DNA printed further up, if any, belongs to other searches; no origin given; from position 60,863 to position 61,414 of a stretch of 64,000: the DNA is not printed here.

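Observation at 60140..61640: Holin-X-like (DUF1469) and DUF883 (YqjD/ElaB-like) gene pair immediately upstream of a membrane-anchored Amidase_2. It superficially resembles a holin-endolysin cassette but more likely is a yqjDE-type membrane and ribosome-associated module.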

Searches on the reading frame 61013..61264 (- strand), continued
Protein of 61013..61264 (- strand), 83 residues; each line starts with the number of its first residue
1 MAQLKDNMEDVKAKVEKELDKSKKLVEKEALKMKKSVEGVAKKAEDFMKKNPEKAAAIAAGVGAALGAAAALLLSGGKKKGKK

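Call 54: search_protein_families(library=pfam, proteins=[L066:6195-6548:+, L076:2249-2632:+, L067:5527-5847:+, L066:5893-6198:+, L067:5848-6111:+, L069:5518-5859:+, L069:5866-6201:+], max_evalue=0.1)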
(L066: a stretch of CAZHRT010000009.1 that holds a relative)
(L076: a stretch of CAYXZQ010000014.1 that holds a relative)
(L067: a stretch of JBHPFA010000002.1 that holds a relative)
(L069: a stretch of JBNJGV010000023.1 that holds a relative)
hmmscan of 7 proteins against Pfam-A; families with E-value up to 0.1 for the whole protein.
L066:6195-6548:+ (117 aa): 2 families
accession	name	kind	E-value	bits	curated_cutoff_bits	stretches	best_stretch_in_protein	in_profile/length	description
PF05661.17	DUF808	-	0.013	15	28.4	1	43-109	120-186/302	Protein of unknown function (DUF808)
PF10777.14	YlaC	-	0.067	13.5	27.5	1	55-117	23-84/154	Inner membrane protein YlaC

L076:2249-2632:+ (127 aa): 2 families
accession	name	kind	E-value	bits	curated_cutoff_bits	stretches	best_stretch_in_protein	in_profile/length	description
PF19165.5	DUF5847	-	0.0034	16.8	27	1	11-107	230-324/409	Family of unknown function (DUF5847)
PF08318.18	COG4_m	-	0.028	14.1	27.1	1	20-66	77-123/291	COG4 transport protein, middle alpha-helical bundle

L067:5527-5847:+ (106 aa): 4 families
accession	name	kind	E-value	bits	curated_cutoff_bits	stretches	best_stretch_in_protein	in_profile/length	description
PF06305.16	LapA_dom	-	0.0066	16.8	28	1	39-78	13-51/64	Lipopolysaccharide assembly protein A domain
PF04123.18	DUF373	-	0.0071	16.3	28.3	1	32-104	135-207/335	Domain of unknown function (DUF373)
PF00420.29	Oxidored_q2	-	0.036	14.2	26.1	1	39-104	17-82/95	NADH-ubiquinone/plastoquinone oxidoreductase chain 4L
PF00335.26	Tetraspanin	-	0.046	13.8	32.1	1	48-103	6-71/225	Tetraspanin family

L066:5893-6198:+ (101 aa): 5 families
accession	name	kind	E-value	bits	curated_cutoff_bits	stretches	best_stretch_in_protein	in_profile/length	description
PF19029.5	DUF883_C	-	0.00076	19.5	27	1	71-92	3-24/30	DUF883 C-terminal glycine zipper region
PF25600.1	TRIM_CC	-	0.017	15.4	30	1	25-84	3-62/142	TRIM protein coiled-coil region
PF24580.1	DUF7607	-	0.067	13.8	27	1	13-65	38-90/110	Domain of unknown function (DUF7607)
PF10241.14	KxDL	-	0.076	13.8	27.2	0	26-71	14-59/86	Uncharacterized conserved protein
PF05034.18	MAAL_N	-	0.084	13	27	0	5-52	65-114/159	Methylaspartate ammonia-lyase N-terminus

L067:5848-6111:+ (87 aa): 6 families
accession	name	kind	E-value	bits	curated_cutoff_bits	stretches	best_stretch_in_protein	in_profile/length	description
PF13488.11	Gly-zipper_Omp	-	0.00025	21.3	25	1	62-85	20-43/46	Glycine zipper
PF05433.20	Rick_17kDa_Anti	-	0.0056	17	24.2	1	64-83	22-41/43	Glycine zipper 2TM domain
PF15188.11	CCDC-167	-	0.0095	16.6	27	1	3-72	11-75/84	Coiled-coil domain-containing protein 167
PF21096.2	RecA_C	-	0.031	14.8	27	1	45-75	25-55/57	RecA C-terminal domain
PF04442.19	CtaG_Cox11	-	0.068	13.7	25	1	9-72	24-85/148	Cytochrome c oxidase assembly protein CtaG/Cox11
PF12137.13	RapA_C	-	0.068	12.6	26.8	1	6-73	33-102/360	RNA polymerase recycling family C-terminal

L069:5518-5859:+ (113 aa): 8 families
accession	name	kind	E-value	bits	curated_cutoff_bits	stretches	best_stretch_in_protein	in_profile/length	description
PF07332.16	Phage_holin_3_6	-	0.00073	20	28.4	1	57-106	41-88/116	Putative Actinobacterial Holin-X, holin superfamily III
PF20237.3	DUF6594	-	0.0016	18.8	30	1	20-106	138-217/238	Family of unknown function (DUF6594)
PF15192.11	TMEM213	-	0.0098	16.6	27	1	85-112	48-75/79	TMEM213 family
PF22570.1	LiaF-TM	-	0.015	16.5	27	1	57-104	22-69/98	LiaF transmembrane domain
PF10953.13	DUF2754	-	0.017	15.8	25.8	1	60-104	13-54/70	Protein of unknown function (DUF2754)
PF14898.11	DUF4491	-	0.043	14.6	27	1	57-105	7-52/92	Domain of unknown function (DUF4491)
PF13630.11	SdpI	-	0.051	14.2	28.2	1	57-102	28-66/71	SdpI/YfhL protein family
PF19484.4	DUF6020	-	0.054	12.2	28.3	1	38-110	298-359/604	Family of unknown function (DUF6020)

L069:5866-6201:+ (111 aa): 4 families
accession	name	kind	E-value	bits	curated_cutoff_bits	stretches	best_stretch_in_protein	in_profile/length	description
PF03623.18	Focal_AT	-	0.015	15.6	23.3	1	33-91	54-112/133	Focal adhesion targeting region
PF03959.19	FSH1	-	0.025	14.7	21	1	29-109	48-127/211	Serine hydrolase (FSH1)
PF00532.27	Peripla_BP_1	-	0.03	14.3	22.2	1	27-108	128-208/281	Periplasmic binding proteins and sugar binding domain of LacI family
PF03462.23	PCRF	-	0.071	13.4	24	1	8-94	14-108/194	PCRF domain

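Call 67: search_protein_families(library=pfam, proteins=[L067:6874-10311:-, L067:4654-5403:-, L069:4464-5429:+, L069:3099-4358:-, L066:4494-5804:-, L005:5481-6524:+, L007:5393-5860:+, L008:5564-5950:+, L076:792-1820:-], max_evalue=0.001)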
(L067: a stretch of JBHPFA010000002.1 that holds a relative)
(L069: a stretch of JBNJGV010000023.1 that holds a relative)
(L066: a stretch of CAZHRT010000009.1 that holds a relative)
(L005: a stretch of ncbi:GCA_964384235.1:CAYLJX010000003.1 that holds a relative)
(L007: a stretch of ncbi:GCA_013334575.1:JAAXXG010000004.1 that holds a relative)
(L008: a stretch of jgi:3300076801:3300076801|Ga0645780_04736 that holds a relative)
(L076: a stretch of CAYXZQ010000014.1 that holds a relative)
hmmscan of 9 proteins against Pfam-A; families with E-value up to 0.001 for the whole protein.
L067:6874-10311:- (1145 aa): 3 families
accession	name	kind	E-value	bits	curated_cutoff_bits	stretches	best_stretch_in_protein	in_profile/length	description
PF24844.1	PolC_DP2_central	-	3e-121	405.3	24.3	1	293-670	5-371/372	DNA polymerase II large subunit DP2, central domain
PF24846.1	PolC_DP2_cat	-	6.2e-104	347.6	24.3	1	715-1014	7-299/299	DNA polymerase II large subunit DP2, catalytic domain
PF03833.19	PolC_DP2_N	-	1.5e-85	287.1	24.3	1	3-287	1-270/271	DNA polymerase II large subunit DP2, N-terminal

L067:4654-5403:- (249 aa): 1 family
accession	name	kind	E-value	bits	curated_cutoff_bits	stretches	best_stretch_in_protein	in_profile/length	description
PF01048.26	PNP_UDP_1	-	9.7e-51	172.8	25.1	1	3-245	1-232/233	Phosphorylase superfamily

L069:4464-5429:+ (321 aa): 1 family
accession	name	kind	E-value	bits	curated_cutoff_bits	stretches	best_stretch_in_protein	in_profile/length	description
PF02424.20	ApbE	-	1.1e-82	278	25.6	1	32-306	1-266/266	ApbE family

L069:3099-4358:- (419 aa): 14 families
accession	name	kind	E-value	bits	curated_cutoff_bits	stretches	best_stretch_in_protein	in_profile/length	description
PF01512.22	Complex1_51K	-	1.8e-48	164.6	31.2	1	114-256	1-149/150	Nuo51 FMN-binding domain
PF13375.12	RnfC_N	-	2e-26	92.4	25.6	1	3-91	2-91/101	RnfC Barrel sandwich hybrid domain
PF13237.11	Fer4_10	-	4.2e-10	39.9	25.5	1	340-396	3-53/53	4Fe-4S dicluster domain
PF12838.12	Fer4_7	-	5.3e-09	36.8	27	1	345-398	1-51/52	4Fe-4S dicluster domain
PF00037.32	Fer4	-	3.5e-08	33.4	21.1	1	341-359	3-21/24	4Fe-4S binding domain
PF12797.12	Fer4_2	-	7e-08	32.4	24.5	1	341-357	5-21/22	4Fe-4S binding domain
PF13534.11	Fer4_17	-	1.1e-06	29.5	22.2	1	345-399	1-60/61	4Fe-4S dicluster domain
PF13187.11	Fer4_9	-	1.3e-06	28.8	27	1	345-398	1-50/52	4Fe-4S dicluster domain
PF13183.11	Fer4_8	-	1.9e-06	28.7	27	1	344-399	3-68/68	4Fe-4S dicluster domain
PF14697.11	Fer4_21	-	1.1e-05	25.9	35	0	343-396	5-52/59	4Fe-4S dicluster domain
PF12837.12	Fer4_6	-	3.5e-05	24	25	1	342-359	5-22/24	4Fe-4S binding domain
PF10531.15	SLBB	-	7e-05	23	27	1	269-314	1-53/55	SLBB domain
PF12800.12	Fer4_4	-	8.7e-05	23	24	0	344-358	2-16/17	4Fe-4S binding domain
PF12798.12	Fer4_3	-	0.00014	22.8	27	0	346-359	1-14/15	4Fe-4S binding domain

L066:4494-5804:- (436 aa): 11 families
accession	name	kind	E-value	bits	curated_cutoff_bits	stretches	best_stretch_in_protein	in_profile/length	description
PF07992.20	Pyr_redox_2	-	6e-53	180.6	26.1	1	20-297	2-291/291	Pyridine nucleotide-disulphide oxidoreductase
PF02852.28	Pyr_redox_dim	-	4.6e-15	56.2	25.3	1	322-419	6-103/110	Pyridine nucleotide-disulphide oxidoreductase, dimerisation domain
PF00070.33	Pyr_redox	-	1.1e-13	51.9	22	1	151-218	2-72/82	Pyridine nucleotide-disulphide oxidoreductase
PF13738.12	Pyr_redox_3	-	7.9e-10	38.9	30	1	97-271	113-305/305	Pyridine nucleotide-disulphide oxidoreductase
PF01262.27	AlaDh_PNT_C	-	1.3e-05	25.2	23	0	147-233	27-100/214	Alanine dehydrogenase/PNT, C-terminal domain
PF13434.12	Lys_Orn_oxgnase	-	2.6e-05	24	21.3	1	96-180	135-220/339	L-lysine 6-monooxygenase/L-ornithine 5-monooxygenase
PF02254.24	TrkA_N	-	2.8e-05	24.9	23.8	0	152-190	2-41/116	TrkA-N domain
PF01266.30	DAO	-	5.7e-05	23.2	27.9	0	151-178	2-30/353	FAD dependent oxidoreductase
PF03486.20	HI0933_like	-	0.00011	22.1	50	0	20-56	2-36/244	HI0933-like protein Rossmann domain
PF13450.12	NAD_binding_8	-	0.00013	22.7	21.9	0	153-181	1-30/68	NAD(P)-binding Rossmann-like domain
PF06690.17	HcgC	-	0.00077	19.5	31.4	0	136-182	33-77/248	FeGP cofactor biosynthesis protein, methyltransferase HcgC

L005:5481-6524:+ (347 aa): 0 families

L007:5393-5860:+ (155 aa): 0 families

L008:5564-5950:+ (128 aa): 0 families

L076:792-1820:- (342 aa): 1 family
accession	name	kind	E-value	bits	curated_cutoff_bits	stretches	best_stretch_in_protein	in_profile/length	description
PF01136.24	Peptidase_U32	-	2.7e-21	76.4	22.4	1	93-322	13-223/233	Peptidase family U32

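Call 68: predict_structure(alignment_id=A4)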
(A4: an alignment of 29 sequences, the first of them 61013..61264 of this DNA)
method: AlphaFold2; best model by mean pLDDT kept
length: 83 residues; sequences in the alignment: 29
mean_pLDDT: 69.1   pTM: 0.32
mean pLDDT of the five models: 69.1, 64.2, 64.0, 61.4, 56.7
residues with pLDDT >= 90: 0; 70-90: 53; 50-70: 26; < 50: 4
segments of 3 or more residues with pLDDT < 50: 80-83
pLDDT, mean of each block of 10 residues (from residue 1): 60 71 70 72 73 73 77 64 42
secondary structure, 60 per line:
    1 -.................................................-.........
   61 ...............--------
elements in order: H2-50 H52-75

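Call 71: search_dna_similar(query=window:61013-61264:-, collection=phages, mode=protein, max_evalue=1, max_rows=10)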
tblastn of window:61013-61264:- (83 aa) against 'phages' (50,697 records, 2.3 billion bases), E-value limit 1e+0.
No match.

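Call 73: find_related_loci(query=A4, collection=viral_contigs, flank=6000)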
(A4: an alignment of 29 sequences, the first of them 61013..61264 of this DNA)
Query A4 (83 aa) in viral_contigs; peptide patterns used: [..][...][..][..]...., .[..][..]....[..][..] (x = any residue, [..] = any of these).
387 stretches matched a pattern, but none encodes a relative of the query by tblastn (E <= 1e-3).
